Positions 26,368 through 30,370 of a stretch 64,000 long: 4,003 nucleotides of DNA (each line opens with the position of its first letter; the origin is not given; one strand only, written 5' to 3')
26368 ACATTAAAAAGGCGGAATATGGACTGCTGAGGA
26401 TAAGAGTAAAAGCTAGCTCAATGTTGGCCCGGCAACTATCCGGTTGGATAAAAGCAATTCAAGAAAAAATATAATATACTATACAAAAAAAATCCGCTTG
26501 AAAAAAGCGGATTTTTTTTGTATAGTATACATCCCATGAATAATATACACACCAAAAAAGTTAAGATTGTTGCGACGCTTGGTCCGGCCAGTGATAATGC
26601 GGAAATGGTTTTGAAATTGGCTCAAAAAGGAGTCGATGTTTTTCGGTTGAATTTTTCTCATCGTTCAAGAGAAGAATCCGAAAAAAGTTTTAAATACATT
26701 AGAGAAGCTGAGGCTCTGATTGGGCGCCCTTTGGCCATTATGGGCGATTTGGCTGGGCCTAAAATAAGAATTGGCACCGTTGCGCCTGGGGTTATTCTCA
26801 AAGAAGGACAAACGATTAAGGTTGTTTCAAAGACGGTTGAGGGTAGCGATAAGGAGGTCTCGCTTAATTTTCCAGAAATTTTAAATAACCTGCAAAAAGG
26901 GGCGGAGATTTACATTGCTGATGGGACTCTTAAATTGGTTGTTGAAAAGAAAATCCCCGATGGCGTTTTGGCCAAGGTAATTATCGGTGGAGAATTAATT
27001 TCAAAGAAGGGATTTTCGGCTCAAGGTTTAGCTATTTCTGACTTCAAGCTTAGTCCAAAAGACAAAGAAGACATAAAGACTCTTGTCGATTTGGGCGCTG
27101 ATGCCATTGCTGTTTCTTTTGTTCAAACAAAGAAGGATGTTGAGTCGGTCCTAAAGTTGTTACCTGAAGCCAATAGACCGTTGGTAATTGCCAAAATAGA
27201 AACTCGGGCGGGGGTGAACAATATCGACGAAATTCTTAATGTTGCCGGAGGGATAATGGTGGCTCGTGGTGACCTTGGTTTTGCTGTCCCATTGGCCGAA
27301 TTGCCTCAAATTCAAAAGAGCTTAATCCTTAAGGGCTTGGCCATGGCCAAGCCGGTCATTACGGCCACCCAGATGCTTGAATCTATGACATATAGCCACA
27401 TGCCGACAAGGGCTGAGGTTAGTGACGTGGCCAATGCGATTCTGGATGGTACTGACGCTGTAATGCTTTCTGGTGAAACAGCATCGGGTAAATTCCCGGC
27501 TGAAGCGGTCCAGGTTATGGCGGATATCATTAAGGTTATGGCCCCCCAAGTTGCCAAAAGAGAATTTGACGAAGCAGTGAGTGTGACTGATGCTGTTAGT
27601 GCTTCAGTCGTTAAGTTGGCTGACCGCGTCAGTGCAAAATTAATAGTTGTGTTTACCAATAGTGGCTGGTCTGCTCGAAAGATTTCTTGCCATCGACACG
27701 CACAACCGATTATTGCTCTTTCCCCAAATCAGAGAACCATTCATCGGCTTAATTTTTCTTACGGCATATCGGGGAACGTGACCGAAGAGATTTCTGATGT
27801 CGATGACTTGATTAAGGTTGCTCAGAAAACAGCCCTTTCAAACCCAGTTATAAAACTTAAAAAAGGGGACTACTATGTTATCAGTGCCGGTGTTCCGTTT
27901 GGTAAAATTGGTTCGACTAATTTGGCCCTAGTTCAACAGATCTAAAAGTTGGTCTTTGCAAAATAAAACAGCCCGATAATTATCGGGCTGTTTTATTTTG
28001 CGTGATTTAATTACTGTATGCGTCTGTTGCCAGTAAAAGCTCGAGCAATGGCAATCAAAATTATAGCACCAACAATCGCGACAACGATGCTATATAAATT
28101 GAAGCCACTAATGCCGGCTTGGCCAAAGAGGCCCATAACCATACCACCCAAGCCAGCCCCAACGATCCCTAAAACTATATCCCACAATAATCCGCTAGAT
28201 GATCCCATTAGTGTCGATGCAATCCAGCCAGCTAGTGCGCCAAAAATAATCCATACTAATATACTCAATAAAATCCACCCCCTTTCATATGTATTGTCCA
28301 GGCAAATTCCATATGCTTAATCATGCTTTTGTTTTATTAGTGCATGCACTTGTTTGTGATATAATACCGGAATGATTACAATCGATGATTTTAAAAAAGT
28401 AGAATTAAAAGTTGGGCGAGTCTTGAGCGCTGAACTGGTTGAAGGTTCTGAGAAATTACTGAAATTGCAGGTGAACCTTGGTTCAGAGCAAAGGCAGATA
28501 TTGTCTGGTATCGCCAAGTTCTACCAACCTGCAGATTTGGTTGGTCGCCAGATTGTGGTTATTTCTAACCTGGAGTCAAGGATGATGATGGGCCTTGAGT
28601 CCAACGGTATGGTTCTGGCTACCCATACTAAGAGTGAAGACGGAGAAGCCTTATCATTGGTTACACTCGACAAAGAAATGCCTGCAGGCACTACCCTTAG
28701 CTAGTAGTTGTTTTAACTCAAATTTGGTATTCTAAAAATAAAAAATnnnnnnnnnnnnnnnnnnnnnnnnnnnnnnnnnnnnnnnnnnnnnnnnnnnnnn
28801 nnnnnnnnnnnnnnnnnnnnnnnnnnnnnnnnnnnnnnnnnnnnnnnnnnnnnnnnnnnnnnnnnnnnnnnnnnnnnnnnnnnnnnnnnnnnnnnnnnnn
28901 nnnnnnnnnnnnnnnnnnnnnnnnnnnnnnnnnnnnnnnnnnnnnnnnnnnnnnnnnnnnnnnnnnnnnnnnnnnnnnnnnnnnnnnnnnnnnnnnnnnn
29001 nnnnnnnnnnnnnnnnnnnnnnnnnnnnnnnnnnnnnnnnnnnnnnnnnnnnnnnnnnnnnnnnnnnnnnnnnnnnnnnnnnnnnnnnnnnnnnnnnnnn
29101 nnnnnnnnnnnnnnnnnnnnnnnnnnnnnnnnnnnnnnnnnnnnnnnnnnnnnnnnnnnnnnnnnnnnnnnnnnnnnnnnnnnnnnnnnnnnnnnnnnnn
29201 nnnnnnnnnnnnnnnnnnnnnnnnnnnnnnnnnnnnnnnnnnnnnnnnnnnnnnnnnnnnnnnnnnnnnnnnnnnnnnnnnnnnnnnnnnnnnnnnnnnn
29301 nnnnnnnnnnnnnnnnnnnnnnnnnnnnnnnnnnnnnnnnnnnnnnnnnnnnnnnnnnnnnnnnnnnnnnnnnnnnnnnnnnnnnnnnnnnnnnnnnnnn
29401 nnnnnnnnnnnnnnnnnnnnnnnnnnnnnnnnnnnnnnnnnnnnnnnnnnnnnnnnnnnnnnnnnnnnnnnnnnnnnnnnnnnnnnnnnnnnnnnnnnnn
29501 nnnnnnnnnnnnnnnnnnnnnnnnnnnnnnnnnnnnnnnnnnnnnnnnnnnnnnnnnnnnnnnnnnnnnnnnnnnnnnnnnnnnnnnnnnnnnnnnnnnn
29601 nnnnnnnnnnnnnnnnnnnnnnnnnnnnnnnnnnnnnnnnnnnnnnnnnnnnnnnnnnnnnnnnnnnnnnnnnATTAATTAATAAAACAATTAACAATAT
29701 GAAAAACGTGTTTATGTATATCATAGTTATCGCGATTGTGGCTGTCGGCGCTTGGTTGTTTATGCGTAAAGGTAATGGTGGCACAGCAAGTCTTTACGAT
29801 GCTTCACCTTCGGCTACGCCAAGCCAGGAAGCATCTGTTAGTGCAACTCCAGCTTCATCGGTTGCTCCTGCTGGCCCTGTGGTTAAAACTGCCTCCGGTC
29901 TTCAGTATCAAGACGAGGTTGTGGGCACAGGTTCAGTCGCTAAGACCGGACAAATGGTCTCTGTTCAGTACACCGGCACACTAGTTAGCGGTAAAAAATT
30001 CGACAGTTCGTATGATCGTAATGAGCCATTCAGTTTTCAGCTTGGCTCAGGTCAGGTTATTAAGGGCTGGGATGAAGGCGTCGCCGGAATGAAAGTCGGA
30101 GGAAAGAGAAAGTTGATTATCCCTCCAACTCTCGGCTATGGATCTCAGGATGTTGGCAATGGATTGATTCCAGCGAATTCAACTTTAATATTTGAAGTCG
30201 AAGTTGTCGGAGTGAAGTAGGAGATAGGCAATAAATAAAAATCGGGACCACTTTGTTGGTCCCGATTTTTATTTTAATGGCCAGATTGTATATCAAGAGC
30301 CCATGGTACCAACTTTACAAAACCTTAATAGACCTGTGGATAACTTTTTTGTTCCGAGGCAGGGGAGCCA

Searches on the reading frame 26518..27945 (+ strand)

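Call 8: search_protein_families(library=pfam, proteins=[window:26518-27945:+], max_evalue=0.001)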
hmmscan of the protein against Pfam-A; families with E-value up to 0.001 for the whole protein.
window:26518-27945:+ (475 aa): 3 families
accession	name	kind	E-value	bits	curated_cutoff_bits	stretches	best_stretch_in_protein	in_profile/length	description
PF00224.27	PK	-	1.1e-100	337.4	30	1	13-331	2-328/328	Pyruvate kinase, barrel domain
PF02887.21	PK_C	-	3e-25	89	28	1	358-472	1-113/114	Pyruvate kinase, alpha/beta domain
PF03328.21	HpcH_HpaI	-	1.9e-07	31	25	1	183-252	75-151/221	HpcH/HpaI aldolase/citrate lyase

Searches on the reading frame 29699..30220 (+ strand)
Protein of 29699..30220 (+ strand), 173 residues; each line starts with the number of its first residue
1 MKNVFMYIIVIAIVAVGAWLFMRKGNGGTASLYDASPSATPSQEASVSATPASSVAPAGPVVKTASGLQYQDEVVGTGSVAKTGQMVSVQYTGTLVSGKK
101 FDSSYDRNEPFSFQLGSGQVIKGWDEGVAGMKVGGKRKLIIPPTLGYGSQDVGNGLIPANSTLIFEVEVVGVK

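Call 8: search_protein_families(library=pfam, proteins=[window:29699-30220:+], max_evalue=0.001)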
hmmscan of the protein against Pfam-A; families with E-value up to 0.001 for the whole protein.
window:29699-30220:+ (173 aa): 1 family
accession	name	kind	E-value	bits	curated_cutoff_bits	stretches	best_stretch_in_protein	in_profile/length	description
PF00254.34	FKBP_C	-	3.3e-37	127.1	21.1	1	81-170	5-94/94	FKBP-type peptidyl-prolyl cis-trans isomerase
